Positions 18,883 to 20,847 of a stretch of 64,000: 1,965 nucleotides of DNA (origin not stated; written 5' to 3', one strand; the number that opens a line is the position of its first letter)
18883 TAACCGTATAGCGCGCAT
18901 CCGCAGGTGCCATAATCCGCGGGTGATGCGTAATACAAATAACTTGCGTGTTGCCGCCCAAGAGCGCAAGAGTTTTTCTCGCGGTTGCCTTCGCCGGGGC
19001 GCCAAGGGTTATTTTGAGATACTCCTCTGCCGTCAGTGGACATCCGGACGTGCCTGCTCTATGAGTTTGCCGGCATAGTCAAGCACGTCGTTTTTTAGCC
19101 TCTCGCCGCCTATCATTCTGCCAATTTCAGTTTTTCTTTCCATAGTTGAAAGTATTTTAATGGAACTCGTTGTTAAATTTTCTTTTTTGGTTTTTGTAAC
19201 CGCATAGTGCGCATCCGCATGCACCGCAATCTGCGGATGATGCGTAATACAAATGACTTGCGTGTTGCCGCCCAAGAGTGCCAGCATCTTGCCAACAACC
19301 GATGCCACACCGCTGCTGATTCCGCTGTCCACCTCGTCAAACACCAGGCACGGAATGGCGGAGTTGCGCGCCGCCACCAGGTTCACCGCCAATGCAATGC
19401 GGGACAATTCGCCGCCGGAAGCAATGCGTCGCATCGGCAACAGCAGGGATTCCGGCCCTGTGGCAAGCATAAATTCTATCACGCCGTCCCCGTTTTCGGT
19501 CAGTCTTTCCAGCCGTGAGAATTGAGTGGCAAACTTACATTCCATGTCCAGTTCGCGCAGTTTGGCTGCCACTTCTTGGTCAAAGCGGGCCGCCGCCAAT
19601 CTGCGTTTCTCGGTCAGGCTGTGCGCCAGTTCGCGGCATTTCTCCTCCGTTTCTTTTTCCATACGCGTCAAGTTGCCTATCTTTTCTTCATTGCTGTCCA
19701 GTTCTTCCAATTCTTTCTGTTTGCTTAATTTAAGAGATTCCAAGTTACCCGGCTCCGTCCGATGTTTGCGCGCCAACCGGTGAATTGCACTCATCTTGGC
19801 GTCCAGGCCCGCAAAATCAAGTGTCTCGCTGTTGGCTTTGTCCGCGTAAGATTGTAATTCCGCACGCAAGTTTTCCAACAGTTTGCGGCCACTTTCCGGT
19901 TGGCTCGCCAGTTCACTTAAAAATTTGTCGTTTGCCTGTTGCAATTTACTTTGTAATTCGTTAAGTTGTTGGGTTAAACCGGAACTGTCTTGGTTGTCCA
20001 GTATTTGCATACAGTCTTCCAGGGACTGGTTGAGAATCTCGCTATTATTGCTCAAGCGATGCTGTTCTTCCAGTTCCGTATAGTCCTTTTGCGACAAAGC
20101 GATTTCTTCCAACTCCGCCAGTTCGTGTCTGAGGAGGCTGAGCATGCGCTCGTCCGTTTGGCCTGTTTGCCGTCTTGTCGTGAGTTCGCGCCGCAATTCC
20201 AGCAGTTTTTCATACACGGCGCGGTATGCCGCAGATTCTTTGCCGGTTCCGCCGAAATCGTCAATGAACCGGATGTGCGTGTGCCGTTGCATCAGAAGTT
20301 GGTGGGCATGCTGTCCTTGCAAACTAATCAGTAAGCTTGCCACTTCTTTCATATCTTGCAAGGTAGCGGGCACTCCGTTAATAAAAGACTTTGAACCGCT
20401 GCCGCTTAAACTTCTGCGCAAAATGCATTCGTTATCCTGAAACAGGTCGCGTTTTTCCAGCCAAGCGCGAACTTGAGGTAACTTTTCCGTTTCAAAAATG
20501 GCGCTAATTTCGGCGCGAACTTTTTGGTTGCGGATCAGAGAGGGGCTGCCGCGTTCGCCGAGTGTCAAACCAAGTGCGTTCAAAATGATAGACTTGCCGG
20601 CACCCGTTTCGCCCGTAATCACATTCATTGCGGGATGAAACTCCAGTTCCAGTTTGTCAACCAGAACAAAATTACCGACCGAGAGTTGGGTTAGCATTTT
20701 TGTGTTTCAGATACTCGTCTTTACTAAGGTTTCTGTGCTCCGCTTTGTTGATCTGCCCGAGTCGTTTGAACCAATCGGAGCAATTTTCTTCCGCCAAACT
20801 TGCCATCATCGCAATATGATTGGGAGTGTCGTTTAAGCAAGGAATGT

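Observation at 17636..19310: Four-fold ~332-bp tandem amplification of the recN-3'/radC-5' junction, giving five RadC start sites and four decayed RecN C-termini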

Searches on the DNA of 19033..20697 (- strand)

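Call 55: search_rna_families(sources=[L003, L004, L002], threshold=gathering)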
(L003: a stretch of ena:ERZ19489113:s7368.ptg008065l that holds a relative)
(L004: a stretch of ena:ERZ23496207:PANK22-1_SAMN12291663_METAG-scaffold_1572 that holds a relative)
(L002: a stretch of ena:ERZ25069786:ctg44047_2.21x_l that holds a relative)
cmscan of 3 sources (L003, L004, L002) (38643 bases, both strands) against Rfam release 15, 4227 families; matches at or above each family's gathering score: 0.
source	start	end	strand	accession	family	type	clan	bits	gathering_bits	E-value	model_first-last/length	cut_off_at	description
